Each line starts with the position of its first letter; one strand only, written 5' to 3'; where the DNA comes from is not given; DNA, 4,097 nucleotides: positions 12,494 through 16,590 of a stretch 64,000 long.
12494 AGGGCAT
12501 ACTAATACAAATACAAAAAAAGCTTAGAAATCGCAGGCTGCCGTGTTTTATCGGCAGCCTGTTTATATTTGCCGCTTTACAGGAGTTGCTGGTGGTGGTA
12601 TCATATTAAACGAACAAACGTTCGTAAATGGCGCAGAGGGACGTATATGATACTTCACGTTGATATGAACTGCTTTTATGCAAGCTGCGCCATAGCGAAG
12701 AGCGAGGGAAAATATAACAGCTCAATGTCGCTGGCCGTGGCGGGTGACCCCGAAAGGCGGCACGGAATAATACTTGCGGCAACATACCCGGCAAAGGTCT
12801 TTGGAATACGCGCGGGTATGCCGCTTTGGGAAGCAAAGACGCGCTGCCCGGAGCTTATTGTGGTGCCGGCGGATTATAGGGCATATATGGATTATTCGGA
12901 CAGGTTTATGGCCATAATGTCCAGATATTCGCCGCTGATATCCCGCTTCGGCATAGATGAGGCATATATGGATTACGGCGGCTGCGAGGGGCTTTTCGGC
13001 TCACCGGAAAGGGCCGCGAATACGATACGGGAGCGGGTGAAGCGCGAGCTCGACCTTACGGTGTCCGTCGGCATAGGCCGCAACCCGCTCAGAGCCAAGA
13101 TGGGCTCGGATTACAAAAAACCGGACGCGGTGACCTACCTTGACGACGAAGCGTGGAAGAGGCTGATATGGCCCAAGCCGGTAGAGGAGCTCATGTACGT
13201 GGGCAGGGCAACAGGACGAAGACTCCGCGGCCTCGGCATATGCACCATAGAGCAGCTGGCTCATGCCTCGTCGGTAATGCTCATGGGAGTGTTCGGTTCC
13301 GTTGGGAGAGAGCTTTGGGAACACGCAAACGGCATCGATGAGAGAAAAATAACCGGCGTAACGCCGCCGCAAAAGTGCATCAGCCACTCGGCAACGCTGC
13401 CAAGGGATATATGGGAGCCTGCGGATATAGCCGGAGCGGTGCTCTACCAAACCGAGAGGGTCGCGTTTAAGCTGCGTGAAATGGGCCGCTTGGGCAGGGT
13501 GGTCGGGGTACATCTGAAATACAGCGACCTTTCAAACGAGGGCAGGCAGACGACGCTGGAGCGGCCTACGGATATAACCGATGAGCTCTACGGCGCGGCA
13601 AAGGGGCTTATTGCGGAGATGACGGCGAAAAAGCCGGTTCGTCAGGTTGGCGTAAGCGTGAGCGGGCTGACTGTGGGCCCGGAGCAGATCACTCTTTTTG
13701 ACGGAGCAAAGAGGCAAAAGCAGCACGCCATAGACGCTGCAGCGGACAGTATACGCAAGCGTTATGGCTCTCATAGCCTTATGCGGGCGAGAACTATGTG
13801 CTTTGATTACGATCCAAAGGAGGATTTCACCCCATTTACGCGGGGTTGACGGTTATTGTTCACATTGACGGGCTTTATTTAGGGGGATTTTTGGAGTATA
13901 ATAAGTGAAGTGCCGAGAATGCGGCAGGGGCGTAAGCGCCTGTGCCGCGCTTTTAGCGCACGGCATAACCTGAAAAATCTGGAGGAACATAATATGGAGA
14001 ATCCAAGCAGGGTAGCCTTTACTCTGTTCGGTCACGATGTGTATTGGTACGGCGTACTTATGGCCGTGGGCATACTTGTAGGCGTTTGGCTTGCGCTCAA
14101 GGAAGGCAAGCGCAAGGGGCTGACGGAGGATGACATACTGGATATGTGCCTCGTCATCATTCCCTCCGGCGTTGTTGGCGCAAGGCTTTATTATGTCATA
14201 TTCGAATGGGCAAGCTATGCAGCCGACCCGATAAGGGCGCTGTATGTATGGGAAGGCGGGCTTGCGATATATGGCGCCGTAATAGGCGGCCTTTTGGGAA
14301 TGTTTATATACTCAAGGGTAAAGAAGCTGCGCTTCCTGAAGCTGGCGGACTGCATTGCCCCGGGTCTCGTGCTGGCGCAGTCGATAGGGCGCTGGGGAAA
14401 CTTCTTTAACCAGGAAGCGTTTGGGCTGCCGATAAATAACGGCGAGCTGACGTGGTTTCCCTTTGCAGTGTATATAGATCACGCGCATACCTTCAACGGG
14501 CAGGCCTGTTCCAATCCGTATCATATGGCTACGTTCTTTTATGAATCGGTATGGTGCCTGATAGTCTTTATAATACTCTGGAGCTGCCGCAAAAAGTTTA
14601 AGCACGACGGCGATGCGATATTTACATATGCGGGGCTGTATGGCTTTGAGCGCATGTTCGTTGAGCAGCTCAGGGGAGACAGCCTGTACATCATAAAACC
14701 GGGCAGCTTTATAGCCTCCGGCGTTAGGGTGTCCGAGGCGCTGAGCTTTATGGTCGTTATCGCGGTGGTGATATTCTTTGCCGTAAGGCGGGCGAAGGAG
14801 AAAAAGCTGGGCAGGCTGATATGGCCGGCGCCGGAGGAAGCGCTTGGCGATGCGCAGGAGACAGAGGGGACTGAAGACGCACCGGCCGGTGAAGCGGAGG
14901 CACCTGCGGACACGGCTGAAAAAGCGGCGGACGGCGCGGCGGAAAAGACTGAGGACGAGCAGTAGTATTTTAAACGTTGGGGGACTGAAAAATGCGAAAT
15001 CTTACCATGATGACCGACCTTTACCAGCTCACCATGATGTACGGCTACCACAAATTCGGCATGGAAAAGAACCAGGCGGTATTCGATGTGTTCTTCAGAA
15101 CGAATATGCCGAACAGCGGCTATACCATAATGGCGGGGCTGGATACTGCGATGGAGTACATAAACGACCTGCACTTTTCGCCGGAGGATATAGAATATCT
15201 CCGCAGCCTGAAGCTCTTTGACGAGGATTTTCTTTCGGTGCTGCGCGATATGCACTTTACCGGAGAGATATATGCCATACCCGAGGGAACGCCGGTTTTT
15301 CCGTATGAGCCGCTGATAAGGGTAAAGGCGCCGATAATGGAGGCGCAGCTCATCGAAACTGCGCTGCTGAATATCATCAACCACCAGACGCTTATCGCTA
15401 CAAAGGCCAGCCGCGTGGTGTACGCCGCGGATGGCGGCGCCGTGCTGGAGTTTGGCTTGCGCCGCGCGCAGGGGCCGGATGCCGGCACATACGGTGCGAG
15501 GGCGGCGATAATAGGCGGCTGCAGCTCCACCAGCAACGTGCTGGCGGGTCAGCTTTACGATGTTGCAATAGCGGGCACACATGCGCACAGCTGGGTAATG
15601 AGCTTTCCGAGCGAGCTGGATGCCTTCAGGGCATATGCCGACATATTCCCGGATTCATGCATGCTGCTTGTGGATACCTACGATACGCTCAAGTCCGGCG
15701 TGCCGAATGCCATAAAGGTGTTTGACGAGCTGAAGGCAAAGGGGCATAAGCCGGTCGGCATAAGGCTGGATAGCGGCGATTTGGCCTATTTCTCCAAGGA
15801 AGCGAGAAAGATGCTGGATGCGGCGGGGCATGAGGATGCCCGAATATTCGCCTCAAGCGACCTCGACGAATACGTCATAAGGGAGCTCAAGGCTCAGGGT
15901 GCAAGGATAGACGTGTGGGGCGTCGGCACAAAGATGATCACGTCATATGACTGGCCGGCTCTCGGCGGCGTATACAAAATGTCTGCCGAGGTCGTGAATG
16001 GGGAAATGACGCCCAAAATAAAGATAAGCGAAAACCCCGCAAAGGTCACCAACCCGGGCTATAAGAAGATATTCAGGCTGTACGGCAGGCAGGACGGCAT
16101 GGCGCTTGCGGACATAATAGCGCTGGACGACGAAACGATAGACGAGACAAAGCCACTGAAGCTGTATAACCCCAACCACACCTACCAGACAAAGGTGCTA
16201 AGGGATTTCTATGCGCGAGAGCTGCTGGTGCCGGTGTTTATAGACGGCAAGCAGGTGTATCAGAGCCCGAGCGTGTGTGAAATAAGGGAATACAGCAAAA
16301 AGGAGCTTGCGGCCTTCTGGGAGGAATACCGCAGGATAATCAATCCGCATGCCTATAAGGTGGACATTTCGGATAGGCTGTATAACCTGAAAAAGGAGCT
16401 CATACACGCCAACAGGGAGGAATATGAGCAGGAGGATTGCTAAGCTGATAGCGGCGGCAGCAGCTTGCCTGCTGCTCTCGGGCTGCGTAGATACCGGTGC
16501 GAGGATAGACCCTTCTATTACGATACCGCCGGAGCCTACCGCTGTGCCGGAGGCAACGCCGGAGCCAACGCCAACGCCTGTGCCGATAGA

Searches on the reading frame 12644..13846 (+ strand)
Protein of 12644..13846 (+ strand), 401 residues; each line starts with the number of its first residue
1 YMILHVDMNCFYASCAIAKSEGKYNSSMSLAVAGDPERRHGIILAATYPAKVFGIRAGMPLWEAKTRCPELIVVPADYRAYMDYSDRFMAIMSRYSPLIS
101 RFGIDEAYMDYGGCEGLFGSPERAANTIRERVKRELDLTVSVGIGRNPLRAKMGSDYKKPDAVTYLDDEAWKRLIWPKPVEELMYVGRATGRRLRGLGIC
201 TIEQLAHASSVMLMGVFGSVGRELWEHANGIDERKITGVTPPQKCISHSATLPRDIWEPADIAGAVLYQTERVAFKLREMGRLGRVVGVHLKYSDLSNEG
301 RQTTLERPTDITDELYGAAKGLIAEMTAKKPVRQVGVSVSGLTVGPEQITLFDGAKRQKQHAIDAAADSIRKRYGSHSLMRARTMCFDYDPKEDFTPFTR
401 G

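Call 15: search_protein_families(library=pfam, proteins=[window:12644-13846:+], max_evalue=0.001)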
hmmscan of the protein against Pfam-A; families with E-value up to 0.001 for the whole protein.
window:12644-13846:+ (401 aa): 4 families
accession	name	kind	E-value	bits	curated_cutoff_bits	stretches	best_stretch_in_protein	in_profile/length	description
PF00817.25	IMS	-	7.2e-42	143.2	23.2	1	6-156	1-148/148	impB/mucB/samB family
PF11799.13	IMS_C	-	5.3e-25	88.4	20.7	1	244-351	2-109/109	impB/mucB/samB family C-terminal domain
PF11798.14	IMS_HHH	-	5.2e-05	23.7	24.4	1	169-199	2-32/32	IMS family HHH motif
PF21999.2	IMS_HHH_1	-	0.00018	22.4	27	1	186-232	6-53/53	DNA polymerase-iota, thumb domain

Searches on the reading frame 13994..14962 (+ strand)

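Call 15: search_protein_families(library=pfam, proteins=[window:13994-14962:+], max_evalue=0.001)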
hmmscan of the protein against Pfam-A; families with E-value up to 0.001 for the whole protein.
window:13994-14962:+ (323 aa): 1 family
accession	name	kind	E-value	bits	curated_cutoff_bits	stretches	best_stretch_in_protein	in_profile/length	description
PF01790.23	LGT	-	4.8e-68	229.5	24.9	1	7-263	2-239/240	Prolipoprotein diacylglyceryl transferase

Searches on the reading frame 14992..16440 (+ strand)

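Call 15: search_protein_families(library=pfam, proteins=[window:14992-16440:+], max_evalue=0.001)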
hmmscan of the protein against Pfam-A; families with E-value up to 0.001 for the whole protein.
window:14992-16440:+ (483 aa): 4 families
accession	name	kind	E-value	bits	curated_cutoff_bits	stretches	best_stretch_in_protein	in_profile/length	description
PF17767.7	NAPRTase_N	-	2.2e-39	135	32.6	1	6-130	1-125/125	Nicotinate phosphoribosyltransferase (NAPRTase) N-terminal domain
PF17956.6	NAPRTase_C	-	4.8e-36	124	23.3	1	358-467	2-111/111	Nicotinate phosphoribosyltransferase C-terminal domain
PF02749.22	QRPTase_N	-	2.9e-06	27.8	27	1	90-131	40-80/82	Quinolinate phosphoribosyl transferase, N-terminal domain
PF04095.22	NAPRTase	-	5.1e-05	23.6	20.8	1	152-350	4-218/239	Nicotinate phosphoribosyltransferase (NAPRTase) family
